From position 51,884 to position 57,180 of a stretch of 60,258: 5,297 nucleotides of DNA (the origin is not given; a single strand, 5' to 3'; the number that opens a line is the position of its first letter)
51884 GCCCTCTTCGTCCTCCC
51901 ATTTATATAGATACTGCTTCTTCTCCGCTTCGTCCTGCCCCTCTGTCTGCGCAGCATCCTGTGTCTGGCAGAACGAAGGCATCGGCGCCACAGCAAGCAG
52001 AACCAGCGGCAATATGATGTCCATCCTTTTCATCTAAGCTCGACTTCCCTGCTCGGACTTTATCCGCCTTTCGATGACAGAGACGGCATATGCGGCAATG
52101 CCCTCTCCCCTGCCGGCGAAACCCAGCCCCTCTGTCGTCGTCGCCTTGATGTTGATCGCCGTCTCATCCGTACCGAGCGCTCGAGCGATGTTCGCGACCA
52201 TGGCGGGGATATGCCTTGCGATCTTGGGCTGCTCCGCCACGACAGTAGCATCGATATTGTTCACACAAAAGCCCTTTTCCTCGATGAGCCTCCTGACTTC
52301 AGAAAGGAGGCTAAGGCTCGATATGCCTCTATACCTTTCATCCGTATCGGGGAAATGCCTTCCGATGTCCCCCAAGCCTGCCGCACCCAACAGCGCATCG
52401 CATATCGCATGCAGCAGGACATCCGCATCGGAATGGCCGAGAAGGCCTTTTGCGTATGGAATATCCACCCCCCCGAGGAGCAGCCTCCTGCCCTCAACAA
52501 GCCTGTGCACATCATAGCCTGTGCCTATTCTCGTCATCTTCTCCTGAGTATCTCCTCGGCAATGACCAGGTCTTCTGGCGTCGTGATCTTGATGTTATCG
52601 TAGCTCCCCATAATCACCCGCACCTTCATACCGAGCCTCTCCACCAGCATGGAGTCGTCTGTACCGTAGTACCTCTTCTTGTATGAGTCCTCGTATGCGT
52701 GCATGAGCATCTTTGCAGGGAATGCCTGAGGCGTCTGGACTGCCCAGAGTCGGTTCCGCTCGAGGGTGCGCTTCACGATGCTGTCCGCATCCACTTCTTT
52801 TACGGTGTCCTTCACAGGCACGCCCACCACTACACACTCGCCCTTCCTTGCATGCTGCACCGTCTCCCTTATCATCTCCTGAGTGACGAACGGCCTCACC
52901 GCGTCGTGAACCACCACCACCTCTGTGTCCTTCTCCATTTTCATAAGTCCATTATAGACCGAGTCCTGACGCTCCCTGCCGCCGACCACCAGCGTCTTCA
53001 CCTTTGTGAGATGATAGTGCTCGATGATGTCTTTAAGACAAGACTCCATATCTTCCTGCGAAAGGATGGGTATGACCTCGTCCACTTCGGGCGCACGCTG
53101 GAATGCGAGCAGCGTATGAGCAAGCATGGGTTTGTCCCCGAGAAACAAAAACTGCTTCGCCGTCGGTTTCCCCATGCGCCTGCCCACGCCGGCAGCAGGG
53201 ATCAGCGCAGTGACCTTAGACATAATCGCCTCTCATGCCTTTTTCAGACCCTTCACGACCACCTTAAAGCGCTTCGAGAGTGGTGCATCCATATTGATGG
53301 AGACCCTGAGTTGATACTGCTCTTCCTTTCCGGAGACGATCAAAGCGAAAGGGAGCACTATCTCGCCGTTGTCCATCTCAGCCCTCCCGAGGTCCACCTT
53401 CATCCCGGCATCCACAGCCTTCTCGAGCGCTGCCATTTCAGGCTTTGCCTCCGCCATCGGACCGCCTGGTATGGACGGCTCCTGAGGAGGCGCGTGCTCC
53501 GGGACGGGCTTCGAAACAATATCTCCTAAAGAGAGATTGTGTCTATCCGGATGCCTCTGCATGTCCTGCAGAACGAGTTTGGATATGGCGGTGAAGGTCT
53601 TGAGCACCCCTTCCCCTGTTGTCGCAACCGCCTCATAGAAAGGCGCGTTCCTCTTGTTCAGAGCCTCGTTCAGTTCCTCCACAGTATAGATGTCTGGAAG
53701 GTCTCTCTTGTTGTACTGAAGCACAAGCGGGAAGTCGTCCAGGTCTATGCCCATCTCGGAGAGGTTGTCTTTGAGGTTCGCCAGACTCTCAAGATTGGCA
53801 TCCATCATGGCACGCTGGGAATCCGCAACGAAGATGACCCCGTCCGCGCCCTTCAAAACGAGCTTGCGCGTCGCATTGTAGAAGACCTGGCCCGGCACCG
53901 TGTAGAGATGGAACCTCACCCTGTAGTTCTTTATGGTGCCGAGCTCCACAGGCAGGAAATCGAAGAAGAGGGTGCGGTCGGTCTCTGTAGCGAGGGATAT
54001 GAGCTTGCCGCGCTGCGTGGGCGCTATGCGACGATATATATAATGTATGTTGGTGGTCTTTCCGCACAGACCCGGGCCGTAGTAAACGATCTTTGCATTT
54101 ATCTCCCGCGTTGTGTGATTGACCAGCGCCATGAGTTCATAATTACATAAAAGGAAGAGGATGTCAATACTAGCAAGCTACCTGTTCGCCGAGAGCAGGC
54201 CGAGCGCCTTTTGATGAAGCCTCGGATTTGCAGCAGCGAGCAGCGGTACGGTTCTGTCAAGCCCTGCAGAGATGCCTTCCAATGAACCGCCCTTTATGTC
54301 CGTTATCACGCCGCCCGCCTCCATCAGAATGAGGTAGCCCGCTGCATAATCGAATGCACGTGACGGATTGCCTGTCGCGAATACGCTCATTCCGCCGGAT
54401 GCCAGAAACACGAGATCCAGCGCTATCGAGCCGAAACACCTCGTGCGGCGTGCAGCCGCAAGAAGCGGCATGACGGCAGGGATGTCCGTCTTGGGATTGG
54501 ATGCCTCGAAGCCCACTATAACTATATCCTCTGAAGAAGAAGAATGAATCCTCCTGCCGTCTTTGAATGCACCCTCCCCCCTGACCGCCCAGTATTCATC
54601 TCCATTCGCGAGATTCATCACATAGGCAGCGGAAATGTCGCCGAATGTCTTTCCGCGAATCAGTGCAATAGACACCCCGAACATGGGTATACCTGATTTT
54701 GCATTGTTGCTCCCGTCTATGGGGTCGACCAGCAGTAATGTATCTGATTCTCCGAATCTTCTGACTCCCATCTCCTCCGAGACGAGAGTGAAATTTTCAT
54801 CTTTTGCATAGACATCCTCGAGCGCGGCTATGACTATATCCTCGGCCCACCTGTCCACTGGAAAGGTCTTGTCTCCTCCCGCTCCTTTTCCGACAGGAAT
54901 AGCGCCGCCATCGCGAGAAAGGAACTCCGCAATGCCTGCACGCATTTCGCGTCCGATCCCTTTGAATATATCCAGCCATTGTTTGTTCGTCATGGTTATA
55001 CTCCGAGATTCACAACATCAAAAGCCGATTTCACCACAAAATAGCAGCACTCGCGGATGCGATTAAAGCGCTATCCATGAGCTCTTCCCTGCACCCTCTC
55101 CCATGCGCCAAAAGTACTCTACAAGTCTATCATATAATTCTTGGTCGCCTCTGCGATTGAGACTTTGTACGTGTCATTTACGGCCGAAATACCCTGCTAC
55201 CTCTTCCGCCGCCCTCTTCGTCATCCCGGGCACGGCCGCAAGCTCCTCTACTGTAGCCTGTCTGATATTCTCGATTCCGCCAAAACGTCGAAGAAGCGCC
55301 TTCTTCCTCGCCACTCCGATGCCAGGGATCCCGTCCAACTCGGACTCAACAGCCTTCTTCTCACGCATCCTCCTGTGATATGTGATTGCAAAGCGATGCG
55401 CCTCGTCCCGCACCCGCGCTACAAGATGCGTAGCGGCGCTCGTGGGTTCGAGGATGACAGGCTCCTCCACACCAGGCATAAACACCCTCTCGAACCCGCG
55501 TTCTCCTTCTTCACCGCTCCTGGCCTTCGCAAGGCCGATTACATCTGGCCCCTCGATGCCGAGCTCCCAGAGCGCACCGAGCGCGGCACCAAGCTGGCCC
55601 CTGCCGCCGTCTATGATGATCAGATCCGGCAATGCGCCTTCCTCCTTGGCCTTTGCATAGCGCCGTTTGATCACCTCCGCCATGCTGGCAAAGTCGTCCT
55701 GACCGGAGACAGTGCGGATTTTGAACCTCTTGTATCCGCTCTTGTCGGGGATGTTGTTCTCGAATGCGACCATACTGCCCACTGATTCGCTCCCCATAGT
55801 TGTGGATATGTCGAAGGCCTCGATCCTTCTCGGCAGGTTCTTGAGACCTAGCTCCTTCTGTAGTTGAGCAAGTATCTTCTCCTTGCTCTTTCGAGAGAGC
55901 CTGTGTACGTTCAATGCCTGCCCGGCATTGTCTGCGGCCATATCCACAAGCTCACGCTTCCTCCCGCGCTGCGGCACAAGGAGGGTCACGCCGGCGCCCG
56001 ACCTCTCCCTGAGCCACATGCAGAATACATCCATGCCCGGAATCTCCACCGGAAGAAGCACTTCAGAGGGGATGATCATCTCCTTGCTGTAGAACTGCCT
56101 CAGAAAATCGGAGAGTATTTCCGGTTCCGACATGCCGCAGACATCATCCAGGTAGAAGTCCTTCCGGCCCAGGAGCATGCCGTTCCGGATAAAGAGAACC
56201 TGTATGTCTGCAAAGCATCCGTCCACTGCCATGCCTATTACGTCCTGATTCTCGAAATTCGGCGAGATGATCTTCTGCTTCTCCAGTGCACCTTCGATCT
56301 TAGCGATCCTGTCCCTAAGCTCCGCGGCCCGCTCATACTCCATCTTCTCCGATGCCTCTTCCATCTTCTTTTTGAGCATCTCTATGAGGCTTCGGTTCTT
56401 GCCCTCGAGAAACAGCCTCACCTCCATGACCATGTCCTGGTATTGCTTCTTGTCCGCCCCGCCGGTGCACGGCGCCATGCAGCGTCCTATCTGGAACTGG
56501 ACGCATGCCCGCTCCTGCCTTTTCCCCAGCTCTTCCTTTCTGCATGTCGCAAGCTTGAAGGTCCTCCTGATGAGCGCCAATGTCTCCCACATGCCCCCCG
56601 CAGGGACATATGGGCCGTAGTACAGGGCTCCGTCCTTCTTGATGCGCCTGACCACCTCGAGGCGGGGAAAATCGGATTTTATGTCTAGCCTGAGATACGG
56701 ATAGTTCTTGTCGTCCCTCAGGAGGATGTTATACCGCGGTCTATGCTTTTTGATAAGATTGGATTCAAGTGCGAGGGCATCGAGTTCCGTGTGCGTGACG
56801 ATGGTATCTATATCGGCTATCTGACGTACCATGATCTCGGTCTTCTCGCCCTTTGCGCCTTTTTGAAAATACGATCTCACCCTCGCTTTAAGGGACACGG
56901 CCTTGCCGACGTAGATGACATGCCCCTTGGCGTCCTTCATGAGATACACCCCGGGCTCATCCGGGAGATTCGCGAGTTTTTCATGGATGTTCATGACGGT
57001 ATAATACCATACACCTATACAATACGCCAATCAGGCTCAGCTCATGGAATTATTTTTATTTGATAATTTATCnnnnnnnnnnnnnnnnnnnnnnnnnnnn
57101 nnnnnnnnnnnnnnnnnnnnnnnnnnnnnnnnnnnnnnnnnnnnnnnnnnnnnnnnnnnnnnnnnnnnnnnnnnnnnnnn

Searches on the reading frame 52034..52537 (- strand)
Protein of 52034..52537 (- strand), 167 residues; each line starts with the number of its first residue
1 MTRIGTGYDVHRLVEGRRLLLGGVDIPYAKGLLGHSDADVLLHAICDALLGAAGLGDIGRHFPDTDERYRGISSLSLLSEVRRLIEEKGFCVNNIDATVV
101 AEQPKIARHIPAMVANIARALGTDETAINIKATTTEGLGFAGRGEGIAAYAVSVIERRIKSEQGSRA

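Call 31: search_protein_families(library=pfam, proteins=[window:52034-52537:-], max_evalue=0.00001)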
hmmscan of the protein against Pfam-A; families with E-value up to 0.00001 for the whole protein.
window:52034-52537:- (167 aa): 1 family
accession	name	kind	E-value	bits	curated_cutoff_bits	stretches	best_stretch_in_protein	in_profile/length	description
PF02542.21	YgbB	-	4.2e-70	235.5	26.7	1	3-155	2-154/155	YgbB family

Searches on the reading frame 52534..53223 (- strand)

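Call 31: search_protein_families(library=pfam, proteins=[window:52534-53223:-], max_evalue=0.00001)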
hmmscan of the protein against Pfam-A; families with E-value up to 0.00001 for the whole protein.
window:52534-53223:- (229 aa): 2 families
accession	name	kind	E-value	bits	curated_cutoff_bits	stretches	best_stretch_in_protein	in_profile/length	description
PF01128.25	IspD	-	1.5e-66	224.8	27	1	4-228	1-221/221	2-C-methyl-D-erythritol 4-phosphate cytidylyltransferase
PF12804.13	NTP_transf_3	-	2.2e-11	44.6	27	1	6-135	1-121/160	MobA-like NTP transferase domain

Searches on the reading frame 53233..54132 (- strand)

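Call 31: search_protein_families(library=pfam, proteins=[window:53233-54132:-], max_evalue=0.00001)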
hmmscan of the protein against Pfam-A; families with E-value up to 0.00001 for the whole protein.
window:53233-54132:- (299 aa): 1 family
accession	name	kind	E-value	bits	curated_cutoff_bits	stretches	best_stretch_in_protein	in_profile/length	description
PF00071.28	Ras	-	7e-07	29.4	21.6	1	49-187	26-160/162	Ras family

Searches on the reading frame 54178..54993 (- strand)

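Call 31: search_protein_families(library=pfam, proteins=[window:54178-54993:-], max_evalue=0.00001)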
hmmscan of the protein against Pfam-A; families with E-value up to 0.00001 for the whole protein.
window:54178-54993:- (271 aa): 1 family
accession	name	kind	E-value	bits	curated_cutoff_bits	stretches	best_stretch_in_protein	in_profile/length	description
PF00459.30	Inositol_P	-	7.5e-30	104.8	27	1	45-263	44-262/271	Inositol monophosphatase family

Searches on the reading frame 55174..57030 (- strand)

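Call 31: search_protein_families(library=pfam, proteins=[window:55174-57030:-], max_evalue=0.00001)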
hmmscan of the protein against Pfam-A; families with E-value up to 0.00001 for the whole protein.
window:55174-57030:- (618 aa): 7 families
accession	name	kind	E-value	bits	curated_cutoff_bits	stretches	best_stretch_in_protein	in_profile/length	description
PF08459.17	UvrC_RNaseH_dom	-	7e-55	185.7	22.3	1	391-549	1-159/159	UvrC RNAse H endonuclease domain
PF22920.2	UvrC_RNaseH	-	6.5e-33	113.5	24.3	1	261-374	1-114/116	UvrC Ribonuclease H-like domain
PF02151.25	UVR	-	1.8e-10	40.6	21.5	1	215-246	3-34/36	UvrB/uvrC motif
PF01541.30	GIY-YIG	-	5.5e-10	39.8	22.6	1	26-101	2-78/78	GIY-YIG catalytic domain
PF14520.12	HHH_5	-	2.3e-09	38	27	1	563-610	2-50/57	Helix-hairpin-helix domain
PF12826.13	HHH_2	-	1.6e-08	35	27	1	567-616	7-56/64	Helix-hairpin-helix motif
PF00633.29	HHH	-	8.8e-06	25.8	24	0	586-613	2-29/30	Helix-hairpin-helix motif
